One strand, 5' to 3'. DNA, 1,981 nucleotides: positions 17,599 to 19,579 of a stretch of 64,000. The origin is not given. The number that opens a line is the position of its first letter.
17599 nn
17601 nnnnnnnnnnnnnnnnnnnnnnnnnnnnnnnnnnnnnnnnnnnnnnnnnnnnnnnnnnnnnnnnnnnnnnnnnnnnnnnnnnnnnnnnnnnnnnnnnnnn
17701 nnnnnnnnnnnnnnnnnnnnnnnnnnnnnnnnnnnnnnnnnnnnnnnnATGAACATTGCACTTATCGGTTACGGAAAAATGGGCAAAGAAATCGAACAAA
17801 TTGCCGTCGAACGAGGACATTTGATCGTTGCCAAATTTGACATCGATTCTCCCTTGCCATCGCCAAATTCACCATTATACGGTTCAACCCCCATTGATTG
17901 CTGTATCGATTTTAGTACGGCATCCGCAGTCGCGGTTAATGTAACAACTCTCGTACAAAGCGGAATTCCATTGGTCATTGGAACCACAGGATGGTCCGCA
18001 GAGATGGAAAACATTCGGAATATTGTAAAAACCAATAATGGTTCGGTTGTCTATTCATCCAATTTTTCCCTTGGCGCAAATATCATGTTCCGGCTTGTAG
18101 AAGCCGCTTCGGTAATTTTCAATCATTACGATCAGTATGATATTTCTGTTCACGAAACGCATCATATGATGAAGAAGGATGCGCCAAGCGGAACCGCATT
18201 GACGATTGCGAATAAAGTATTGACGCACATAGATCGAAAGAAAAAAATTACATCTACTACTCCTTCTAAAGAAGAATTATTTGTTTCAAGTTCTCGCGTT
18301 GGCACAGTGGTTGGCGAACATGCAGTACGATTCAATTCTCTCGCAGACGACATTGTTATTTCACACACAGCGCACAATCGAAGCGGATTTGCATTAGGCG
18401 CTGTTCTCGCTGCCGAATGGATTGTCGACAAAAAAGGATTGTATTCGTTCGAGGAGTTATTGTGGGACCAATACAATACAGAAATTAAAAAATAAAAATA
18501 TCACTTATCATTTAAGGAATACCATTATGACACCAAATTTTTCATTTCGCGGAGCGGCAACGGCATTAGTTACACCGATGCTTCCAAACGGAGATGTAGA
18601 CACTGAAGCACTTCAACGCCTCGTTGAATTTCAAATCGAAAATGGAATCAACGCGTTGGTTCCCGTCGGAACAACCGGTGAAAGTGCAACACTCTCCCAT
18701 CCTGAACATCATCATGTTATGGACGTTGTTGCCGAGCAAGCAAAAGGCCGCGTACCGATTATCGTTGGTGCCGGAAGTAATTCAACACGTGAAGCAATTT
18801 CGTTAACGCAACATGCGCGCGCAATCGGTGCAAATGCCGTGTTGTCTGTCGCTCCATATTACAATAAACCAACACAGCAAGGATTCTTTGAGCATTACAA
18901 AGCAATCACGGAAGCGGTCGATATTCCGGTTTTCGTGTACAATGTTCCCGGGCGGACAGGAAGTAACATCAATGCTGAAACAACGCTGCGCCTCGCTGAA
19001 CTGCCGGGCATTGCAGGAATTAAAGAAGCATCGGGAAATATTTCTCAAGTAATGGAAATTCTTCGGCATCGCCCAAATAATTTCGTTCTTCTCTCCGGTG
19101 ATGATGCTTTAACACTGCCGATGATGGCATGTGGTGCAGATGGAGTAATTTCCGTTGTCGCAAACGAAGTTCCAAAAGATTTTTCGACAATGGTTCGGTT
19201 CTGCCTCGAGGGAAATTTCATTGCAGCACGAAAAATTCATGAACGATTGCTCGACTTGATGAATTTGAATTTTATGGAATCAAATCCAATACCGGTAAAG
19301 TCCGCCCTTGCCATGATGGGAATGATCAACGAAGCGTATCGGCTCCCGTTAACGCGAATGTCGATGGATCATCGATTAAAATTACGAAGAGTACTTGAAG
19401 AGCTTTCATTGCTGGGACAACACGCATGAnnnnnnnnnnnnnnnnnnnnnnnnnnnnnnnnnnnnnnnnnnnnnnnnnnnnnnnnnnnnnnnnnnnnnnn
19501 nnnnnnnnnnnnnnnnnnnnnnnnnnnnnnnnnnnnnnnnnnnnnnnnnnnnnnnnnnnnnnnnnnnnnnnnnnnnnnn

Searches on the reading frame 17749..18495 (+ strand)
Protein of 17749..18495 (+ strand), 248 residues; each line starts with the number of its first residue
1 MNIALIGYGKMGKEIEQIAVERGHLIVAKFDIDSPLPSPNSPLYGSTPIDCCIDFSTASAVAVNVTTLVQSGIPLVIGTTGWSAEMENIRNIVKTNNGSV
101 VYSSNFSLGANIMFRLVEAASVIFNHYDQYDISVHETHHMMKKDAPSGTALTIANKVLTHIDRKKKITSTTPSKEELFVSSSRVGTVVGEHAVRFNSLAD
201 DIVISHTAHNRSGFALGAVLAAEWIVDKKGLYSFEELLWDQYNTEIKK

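Call 6: search_protein_families(library=ncbifam, proteins=[window:17749-18495:+])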
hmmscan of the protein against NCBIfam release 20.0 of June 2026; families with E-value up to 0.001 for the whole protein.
window:17749-18495:+ (248 aa): 2 families
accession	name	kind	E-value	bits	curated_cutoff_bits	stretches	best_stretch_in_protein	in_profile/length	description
TIGR00036.1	dapB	equivalog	1.5e-45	155.9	122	1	47-238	71-269/270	4-hydroxy-tetrahydrodipicolinate reductase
TIGR02130.1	dapB_plant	equivalog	6.8e-10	38.4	294.55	1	51-228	72-253/275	dihydrodipicolinate reductase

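Call 10: find_related_loci(query=window:17749-18492:+, collection=genome_contigs, flank=3000)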
Query window:17749-18492:+ (248 aa) in genome_contigs; peptide patterns used: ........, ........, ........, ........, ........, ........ (x = any residue, [..] = any of these).
362 stretches matched a pattern; 279 encode a relative of the query (tblastn E <= 1e-3); the best 80 are kept; 80 distinct loci.
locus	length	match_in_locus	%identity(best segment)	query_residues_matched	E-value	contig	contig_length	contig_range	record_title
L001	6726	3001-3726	47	1-238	7e-73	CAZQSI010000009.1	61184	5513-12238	MAG TPA_asm: uncultured Chitinophagaceae bacterium isolate SRP237561_co1_86 genome assembly, contig: NODE_644_length_611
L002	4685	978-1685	46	1-238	1e-68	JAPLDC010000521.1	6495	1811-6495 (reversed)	MAG: Bacteroidetes bacterium isolate LacPavin_0920_WC57_MAG_35_7 LacPavin_0920_WC57_scaffold_274477, whole genome shotgu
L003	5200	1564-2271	46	1-238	3e-68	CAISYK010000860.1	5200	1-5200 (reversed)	MAG: uncultured Bacteroidetes bacterium isolate Kiruna_bin-08168 genome assembly, contig: bin-08168:0860/1288, whole gen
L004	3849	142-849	49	1-238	7e-68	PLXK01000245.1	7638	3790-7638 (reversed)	MAG: Bacteroidetes bacterium isolate palsa_969 73.20120700_P3D.455_contig_66535, whole genome shotgun sequence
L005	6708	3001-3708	45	1-238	9e-68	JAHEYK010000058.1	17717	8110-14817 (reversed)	MAG: Bacteroidetes bacterium isolate nzgw126 NODE_3749_length_17718_cov_6.225436, whole genome shotgun sequence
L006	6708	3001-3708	46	1-238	3e-67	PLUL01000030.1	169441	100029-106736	MAG: Bacteroidetes bacterium isolate palsa_971 73.20120700_P3D.99_contig_1752, whole genome shotgun sequence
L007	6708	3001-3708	44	1-238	2e-66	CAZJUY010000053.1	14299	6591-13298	MAG TPA_asm: uncultured Chitinophaga sp. isolate SRP287453_co1_11 genome assembly, contig: NODE_7866_length_14299_cov_6.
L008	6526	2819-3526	44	1-238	1e-66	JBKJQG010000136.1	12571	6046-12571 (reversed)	MAG: Bacteroidia bacterium isolate ant_bin.490 k117_3414633, whole genome shotgun sequence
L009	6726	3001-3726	45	1-238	1e-66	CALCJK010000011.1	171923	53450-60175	MAG: uncultured bacterium isolate H1_Bin_METABAT__173_sub_1 genome assembly, contig: c_000000351180, whole genome shotgu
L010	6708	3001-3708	44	1-238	1e-66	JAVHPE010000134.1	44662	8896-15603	MAG: Bacteroidia bacterium isolate WB02no2_35_113 NODE_280_length_44662_cov_61.806622, whole genome shotgun sequence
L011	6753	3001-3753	43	1-238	8e-67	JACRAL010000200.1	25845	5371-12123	MAG: Bacteroidetes bacterium isolate NC_groundwater_1592_Pr3_B-0.1um_39_19 SR-2_scaffold_141_3823106, whole genome shotg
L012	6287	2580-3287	45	1-238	1e-66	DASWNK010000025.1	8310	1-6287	MAG TPA_asm: Bacteroidia bacterium isolate SMAG_U3412 k141_252169, whole genome shotgun sequence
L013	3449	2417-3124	45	1-238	2e-66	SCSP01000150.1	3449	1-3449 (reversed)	MAG: Bacteroidetes bacterium isolate FW215_bin.19 FW215_bin.19-49508, whole genome shotgun sequence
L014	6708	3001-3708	45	1-238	3e-66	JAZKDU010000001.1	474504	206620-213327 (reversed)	MAG: Bacteroidota bacterium isolate DC_HB_01_SPN181219-bin066 DCHB01SPN_B066_0_000000000001, whole genome shotgun sequen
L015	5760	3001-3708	44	1-238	2e-66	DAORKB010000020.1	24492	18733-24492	MAG TPA_asm: Bacteroidia bacterium isolate AMR_MDS_5536 NODE_481_length_24492_cov_6.249703, whole genome shotgun sequenc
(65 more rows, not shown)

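Call 11: find_encoding_contigs(protein=window:17749-18492:+, flank=2000, max_places=6)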
Protein window:17749-18492:+ (248 aa): 1 contig read that carries it; 1 place shown.
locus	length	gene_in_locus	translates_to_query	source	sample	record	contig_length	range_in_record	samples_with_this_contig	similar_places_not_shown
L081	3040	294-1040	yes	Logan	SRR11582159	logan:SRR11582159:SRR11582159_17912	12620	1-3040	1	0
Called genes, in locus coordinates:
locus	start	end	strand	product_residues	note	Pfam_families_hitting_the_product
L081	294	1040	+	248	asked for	PF01113:DapB_N, PF05173:DapB_C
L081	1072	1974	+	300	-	PF00701:DHDPS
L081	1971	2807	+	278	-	PF14805:THDPS_N_2, PF00132:Hexapep (weak), PF14602:Hexapep_2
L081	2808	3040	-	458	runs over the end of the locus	PF00072:Response_reg, PF00158:Sigma54_activat, PF14532:Sigma54_activ_2, PF07728:AAA_5 (weak), PF25601:AAA_lid_14, PF02954:HTH_8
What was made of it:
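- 17749..20262 (+): Regulated operon: dapB 17749-18495, dapA about 18527-19429, dapD 19426-20262. Gene calls on the same contig (call 11).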

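Call 13: find_related_loci(query=window:17749-18492:+, collection=metagenome_contigs, flank=1500)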
Query window:17749-18492:+ (248 aa) in metagenome_contigs; peptide patterns used: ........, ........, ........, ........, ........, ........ (x = any residue, [..] = any of these).
436 stretches matched a pattern; 332 encode a relative of the query (tblastn E <= 1e-3); the best 80 are kept; 80 distinct loci.
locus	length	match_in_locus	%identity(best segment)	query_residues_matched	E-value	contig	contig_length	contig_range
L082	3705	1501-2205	48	1-238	4e-69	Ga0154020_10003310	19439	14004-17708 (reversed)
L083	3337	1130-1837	46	1-238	4e-69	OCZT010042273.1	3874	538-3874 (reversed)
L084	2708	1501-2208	46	1-238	2e-69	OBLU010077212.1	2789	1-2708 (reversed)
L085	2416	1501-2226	46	1-238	2e-67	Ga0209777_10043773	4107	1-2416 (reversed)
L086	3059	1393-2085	45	1-238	1e-67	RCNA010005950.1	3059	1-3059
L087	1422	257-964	44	1-238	2e-70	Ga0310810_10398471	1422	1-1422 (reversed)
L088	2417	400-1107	44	1-238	1e-67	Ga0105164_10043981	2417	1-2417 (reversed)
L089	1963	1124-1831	45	1-238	1e-68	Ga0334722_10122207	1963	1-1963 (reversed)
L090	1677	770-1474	46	1-238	3e-69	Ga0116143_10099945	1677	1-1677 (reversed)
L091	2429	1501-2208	46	1-238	2e-66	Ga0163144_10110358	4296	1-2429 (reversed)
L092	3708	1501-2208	45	1-238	3e-66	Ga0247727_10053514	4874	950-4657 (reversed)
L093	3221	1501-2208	46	1-238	3e-66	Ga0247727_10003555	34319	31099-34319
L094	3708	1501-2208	44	1-238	2e-66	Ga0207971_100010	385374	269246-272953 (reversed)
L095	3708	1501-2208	44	1-238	7e-66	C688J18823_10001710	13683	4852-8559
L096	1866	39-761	43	1-243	4e-68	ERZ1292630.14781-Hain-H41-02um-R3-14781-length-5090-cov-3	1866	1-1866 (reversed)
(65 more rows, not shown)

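Call 24: find_homologous_proteins(query=window:17749-18492:+, max_evalue=1e-40)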
Query window:17749-18492:+ (248 aa): 7229 proteins with E <= 1e-40 among 8000 candidates; the best 120 are listed.
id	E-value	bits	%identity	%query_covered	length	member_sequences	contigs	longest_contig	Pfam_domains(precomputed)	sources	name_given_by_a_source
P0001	9.7e-160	547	100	100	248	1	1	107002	PF01113.27,PF05173.20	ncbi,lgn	-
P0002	7.0e-99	348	67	98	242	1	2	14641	PF01113.27,PF05173.20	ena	-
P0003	1.8e-96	340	65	97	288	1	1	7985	PF01113.27,PF05173.20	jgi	jgi:4-hydroxy-tetrahydrodipicolinate reductase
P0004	1.3e-94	334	67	96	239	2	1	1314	PF01113.27,PF05173.20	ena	-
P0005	1.4e-93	331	64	97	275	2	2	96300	PF01113.27,PF05173.20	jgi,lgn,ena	jgi:4-hydroxy-tetrahydrodipicolinate reductase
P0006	4.9e-92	326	60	97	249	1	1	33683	PF01113.27,PF05173.20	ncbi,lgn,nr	ncbi:MAG: 4-hydroxy-tetrahydrodipicolinate reductase [Bacteroidota bacterium]|nr:4-hydroxy-tetrahydr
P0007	1.8e-90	321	60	97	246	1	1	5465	PF01113.27,PF05173.20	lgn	-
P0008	3.0e-86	307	58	97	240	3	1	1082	PF01113.27,PF05173.20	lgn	-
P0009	9.1e-82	292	56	96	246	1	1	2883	PF01113.27,PF05173.20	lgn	-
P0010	6.0e-81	290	55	96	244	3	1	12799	PF01113.27,PF05173.20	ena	-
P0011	1.4e-80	288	55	98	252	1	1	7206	PF01113.27,PF05173.20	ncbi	-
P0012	1.1e-79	285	53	97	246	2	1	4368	PF01113.27,PF05173.20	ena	-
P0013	1.2e-76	276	51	97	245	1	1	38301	PF01113.27,PF05173.20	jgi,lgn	jgi:4-hydroxy-tetrahydrodipicolinate reductase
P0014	7.5e-76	273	50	98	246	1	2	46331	PF01113.27,PF05173.20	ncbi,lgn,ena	-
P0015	1.7e-74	269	51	97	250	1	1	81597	PF01113.27,PF05173.20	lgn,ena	-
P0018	1.7e-73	265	54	97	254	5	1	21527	PF01113.27,PF05173.20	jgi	-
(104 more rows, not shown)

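Call 25: find_encoding_contigs(protein=P0002, flank=1500, max_places=2)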
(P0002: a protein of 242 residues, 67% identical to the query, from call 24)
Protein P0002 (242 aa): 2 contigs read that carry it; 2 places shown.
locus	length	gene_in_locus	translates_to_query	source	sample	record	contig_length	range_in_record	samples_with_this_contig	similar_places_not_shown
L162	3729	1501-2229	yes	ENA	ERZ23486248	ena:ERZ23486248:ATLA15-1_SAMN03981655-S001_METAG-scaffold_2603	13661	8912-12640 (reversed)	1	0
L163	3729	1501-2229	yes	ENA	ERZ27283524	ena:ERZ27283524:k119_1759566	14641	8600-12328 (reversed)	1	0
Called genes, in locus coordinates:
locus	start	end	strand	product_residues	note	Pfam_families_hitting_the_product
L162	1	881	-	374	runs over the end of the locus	PF00988:CPSase_sm_chain, PF00117:GATase, PF07722:Peptidase_C26 (weak)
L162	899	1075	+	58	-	-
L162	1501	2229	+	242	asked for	PF01113:DapB_N, PF05173:DapB_C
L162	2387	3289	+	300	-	PF00701:DHDPS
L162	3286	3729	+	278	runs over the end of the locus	PF14805:THDPS_N_2, PF00132:Hexapep (faint), PF14602:Hexapep_2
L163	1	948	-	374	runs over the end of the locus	PF00988:CPSase_sm_chain, PF00117:GATase, PF07722:Peptidase_C26 (weak)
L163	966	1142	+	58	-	-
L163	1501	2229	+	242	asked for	PF01113:DapB_N, PF05173:DapB_C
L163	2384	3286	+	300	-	PF00701:DHDPS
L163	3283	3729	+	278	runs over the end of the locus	PF14805:THDPS_N_2, PF00132:Hexapep (faint), PF14602:Hexapep_2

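Call 26: find_encoding_contigs(protein=P0003, flank=1500, max_places=2)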
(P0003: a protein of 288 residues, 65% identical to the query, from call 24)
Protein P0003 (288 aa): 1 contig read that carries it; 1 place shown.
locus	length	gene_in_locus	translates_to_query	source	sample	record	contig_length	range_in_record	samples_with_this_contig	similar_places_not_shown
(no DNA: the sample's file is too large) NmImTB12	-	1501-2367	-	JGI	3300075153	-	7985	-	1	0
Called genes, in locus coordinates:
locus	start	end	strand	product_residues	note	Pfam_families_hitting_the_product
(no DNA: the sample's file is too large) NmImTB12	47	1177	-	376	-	PF00988:CPSase_sm_chain, PF00117:GATase, PF07722:Peptidase_C26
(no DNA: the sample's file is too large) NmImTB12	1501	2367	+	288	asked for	PF01113:DapB_N, PF05173:DapB_C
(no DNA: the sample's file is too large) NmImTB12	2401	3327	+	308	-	PF00701:DHDPS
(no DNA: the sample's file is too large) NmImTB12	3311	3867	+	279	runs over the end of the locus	PF14805:THDPS_N_2, PF25087:GMPPB_C (faint), PF00132:Hexapep, PF14602:Hexapep_2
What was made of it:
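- Tried and rejected: Contig DNA for P0003 was not retrievable (call 26).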

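Call 27: find_encoding_contigs(protein=P0005, flank=1500, max_places=2)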
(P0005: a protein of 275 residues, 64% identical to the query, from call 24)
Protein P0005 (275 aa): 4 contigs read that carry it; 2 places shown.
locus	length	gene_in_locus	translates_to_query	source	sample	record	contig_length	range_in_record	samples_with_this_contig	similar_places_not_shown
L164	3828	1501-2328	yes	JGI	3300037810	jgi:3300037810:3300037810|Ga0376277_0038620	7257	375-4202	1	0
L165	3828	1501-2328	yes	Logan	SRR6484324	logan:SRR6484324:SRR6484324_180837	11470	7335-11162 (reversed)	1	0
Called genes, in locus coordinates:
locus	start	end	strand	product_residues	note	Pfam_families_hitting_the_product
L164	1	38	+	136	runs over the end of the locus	?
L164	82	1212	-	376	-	PF00988:CPSase_sm_chain, PF00117:GATase, PF07722:Peptidase_C26 (weak)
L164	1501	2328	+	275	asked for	PF01113:DapB_N, PF05173:DapB_C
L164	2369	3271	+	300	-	PF00701:DHDPS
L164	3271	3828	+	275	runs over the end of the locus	PF14805:THDPS_N_2, PF25087:GMPPB_C (faint), PF00132:Hexapep (weak), PF14602:Hexapep_2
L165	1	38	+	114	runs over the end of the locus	?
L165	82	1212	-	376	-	PF00988:CPSase_sm_chain, PF00117:GATase, PF07722:Peptidase_C26 (weak)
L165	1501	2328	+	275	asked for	PF01113:DapB_N, PF05173:DapB_C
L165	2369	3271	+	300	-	PF00701:DHDPS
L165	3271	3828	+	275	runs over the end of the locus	PF14805:THDPS_N_2, PF25087:GMPPB_C (faint), PF00132:Hexapep (weak), PF14602:Hexapep_2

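Call 28: find_encoding_contigs(protein=P0006, flank=1500, max_places=2)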
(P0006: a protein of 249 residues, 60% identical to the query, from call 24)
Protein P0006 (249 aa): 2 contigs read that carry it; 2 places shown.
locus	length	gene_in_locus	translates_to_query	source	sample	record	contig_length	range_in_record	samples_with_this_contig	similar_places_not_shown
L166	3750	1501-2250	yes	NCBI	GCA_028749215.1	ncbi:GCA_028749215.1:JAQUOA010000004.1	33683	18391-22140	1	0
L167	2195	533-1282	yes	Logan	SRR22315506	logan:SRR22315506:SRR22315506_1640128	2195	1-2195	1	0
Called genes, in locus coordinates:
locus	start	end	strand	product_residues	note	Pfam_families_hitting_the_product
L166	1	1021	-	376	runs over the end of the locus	PF00988:CPSase_sm_chain, PF00117:GATase, PF07722:Peptidase_C26 (weak)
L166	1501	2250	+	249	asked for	PF01113:DapB_N, PF05173:DapB_C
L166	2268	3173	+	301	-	PF00701:DHDPS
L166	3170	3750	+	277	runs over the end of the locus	PF14805:THDPS_N_2, PF00132:Hexapep (weak), PF14602:Hexapep_2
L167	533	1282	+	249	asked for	PF01113:DapB_N, PF05173:DapB_C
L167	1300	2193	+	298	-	?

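Call 29: find_encoding_contigs(protein=P0007, flank=1500, max_places=2)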
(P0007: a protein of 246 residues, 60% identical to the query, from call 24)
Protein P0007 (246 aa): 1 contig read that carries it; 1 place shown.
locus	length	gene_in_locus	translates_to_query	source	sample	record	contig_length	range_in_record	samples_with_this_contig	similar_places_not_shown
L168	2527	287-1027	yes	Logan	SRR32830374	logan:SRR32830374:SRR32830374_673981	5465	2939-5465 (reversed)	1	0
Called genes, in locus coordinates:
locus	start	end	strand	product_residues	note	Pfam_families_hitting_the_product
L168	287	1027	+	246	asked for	PF01113:DapB_N, PF05173:DapB_C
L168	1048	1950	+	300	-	PF00701:DHDPS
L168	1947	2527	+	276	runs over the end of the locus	PF14805:THDPS_N_2, PF00132:Hexapep (weak), PF14602:Hexapep_2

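Call 30: find_encoding_contigs(protein=P0010, flank=1500, max_places=1)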
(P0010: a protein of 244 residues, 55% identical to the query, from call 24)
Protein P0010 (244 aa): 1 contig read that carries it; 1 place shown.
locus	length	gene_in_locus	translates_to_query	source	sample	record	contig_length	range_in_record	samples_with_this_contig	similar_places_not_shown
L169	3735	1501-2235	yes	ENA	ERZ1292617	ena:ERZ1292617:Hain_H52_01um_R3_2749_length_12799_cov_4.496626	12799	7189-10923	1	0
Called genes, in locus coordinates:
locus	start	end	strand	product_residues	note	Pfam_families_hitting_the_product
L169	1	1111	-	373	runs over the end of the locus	PF00988:CPSase_sm_chain, PF00117:GATase, PF07722:Peptidase_C26 (weak)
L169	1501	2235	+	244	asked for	PF01113:DapB_N, PF05173:DapB_C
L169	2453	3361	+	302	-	PF00701:DHDPS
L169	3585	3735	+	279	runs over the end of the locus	PF14805:THDPS_N_2, PF00132:Hexapep (faint), PF14602:Hexapep_2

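Call 31: find_encoding_contigs(protein=P0011, flank=1500, max_places=1)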
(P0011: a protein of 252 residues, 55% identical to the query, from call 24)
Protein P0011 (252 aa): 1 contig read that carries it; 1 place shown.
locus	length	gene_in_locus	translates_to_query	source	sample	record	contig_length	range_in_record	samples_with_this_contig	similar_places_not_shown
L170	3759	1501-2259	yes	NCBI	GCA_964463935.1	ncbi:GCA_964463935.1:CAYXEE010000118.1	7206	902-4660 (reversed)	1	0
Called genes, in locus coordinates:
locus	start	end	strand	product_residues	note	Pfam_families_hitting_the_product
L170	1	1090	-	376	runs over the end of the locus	PF00988:CPSase_sm_chain, PF00117:GATase, PF07722:Peptidase_C26 (faint)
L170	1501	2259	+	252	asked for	PF01113:DapB_N, PF05173:DapB_C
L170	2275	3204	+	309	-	PF00701:DHDPS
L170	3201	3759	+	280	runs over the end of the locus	PF14805:THDPS_N_2, PF00132:Hexapep (faint), PF25087:GMPPB_C (faint), PF14602:Hexapep_2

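Call 32: find_encoding_contigs(protein=P0013, flank=1500, max_places=1)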
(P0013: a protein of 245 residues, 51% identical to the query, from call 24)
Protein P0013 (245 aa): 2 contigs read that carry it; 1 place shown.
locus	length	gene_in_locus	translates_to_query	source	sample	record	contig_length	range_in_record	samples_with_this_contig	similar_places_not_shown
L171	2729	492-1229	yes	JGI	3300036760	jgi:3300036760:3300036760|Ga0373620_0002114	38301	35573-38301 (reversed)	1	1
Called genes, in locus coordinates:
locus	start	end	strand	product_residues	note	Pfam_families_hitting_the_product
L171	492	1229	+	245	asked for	PF01113:DapB_N, PF05173:DapB_C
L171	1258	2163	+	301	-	PF00701:DHDPS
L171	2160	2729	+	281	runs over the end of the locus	PF14805:THDPS_N_2, PF00132:Hexapep, PF14602:Hexapep_2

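Call 33: find_encoding_contigs(protein=P0018, flank=1500, max_places=1)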
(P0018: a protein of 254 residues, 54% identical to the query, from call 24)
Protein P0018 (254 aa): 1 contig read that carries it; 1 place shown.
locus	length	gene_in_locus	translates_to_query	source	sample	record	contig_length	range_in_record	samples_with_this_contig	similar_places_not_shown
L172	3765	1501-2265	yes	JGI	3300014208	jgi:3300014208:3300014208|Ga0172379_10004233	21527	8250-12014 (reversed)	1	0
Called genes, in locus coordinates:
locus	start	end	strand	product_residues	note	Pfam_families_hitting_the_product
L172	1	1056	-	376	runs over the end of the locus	PF00988:CPSase_sm_chain, PF00117:GATase, PF07722:Peptidase_C26 (faint)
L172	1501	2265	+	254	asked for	PF01113:DapB_N, PF05173:DapB_C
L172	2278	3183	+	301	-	PF00701:DHDPS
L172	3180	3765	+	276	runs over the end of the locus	PF14805:THDPS_N_2, PF00132:Hexapep (faint), PF14602:Hexapep_2 (weak)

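Call 34: find_encoding_contigs(protein=P0012, flank=1500, max_places=1)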
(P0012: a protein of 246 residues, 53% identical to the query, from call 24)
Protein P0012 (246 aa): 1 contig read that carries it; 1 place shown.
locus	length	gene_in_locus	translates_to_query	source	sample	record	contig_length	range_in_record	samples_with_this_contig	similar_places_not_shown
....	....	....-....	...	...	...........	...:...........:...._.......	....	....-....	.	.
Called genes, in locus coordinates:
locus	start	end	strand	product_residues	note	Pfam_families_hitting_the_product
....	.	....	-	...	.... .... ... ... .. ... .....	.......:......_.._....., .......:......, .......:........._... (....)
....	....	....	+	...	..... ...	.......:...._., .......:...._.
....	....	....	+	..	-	?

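Call 52: list_cluster_members(proteins=[P0001, P0006, P0011])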
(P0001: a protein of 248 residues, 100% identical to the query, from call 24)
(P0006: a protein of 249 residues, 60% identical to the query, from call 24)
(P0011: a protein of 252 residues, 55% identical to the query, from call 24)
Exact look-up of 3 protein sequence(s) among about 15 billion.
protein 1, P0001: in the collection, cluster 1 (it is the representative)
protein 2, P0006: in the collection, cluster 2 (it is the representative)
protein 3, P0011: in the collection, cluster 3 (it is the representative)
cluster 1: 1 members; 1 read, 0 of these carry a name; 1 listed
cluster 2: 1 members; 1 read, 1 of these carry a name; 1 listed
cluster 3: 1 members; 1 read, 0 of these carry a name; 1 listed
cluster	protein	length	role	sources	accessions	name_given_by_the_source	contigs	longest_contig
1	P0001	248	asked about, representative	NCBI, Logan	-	-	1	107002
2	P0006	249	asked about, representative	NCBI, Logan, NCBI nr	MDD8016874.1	MAG: 4-hydroxy-tetrahydrodipicolinate reductase [Bacteroidota bacterium] | 4-hydroxy-tetrahydrodipicolinate reductase [Bacteroidota bacterium]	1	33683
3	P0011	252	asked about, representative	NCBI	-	-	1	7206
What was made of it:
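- Tried and rejected: The exact-cluster look-up gave no organism name for the window protein (call 52).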

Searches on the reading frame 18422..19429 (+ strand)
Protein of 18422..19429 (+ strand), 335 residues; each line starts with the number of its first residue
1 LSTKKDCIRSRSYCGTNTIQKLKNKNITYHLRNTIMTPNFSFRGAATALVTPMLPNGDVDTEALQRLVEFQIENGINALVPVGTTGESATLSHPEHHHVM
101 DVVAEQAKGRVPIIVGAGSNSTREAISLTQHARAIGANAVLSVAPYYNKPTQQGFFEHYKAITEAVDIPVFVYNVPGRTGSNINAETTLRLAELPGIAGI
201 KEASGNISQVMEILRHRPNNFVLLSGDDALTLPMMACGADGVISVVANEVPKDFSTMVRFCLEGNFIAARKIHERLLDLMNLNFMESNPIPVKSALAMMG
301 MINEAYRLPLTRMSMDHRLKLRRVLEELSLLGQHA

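Call 6: search_protein_families(library=ncbifam, proteins=[window:18422-19429:+])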
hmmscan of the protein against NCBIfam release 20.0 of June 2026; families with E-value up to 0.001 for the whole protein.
window:18422-19429:+ (335 aa): 7 families
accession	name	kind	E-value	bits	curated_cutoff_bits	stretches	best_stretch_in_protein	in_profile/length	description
TIGR00674.1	dapA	equivalog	9.4e-113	375.8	206.15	1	46-327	3-285/286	4-hydroxy-tetrahydrodipicolinate synthase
TIGR02313.1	HpaI-NOT-DapA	exception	9.6e-79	264.2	396.7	1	42-330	1-291/294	2,4-dihydroxyhept-2-ene-1,7-dioic acid aldolase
NF003164.0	PRK04147.1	equivalog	3.5e-46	157.8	281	1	42-328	4-290/294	N-acetylneuraminate lyase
TIGR00683.1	nanA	equivalog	8.6e-41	140.2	382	1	43-311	2-271/293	N-acetylneuraminate lyase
NF002958.0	PRK03620.1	subfamily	1.2e-35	122.8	278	1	50-328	19-299/307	5-dehydro-4-deoxyglucarate dehydratase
NF040954.1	Arch_KDGaldase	equivalog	1.6e-33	116.3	390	1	48-281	6-233/288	bifunctional 2-dehydro-3-deoxy-phosphogluconate/2-dehydro-3-deoxy-6-phosphogalactonate aldolase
TIGR03249.1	KdgD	equivalog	8.3e-33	113.8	373.95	1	50-327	17-297/299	5-dehydro-4-deoxyglucarate dehydratase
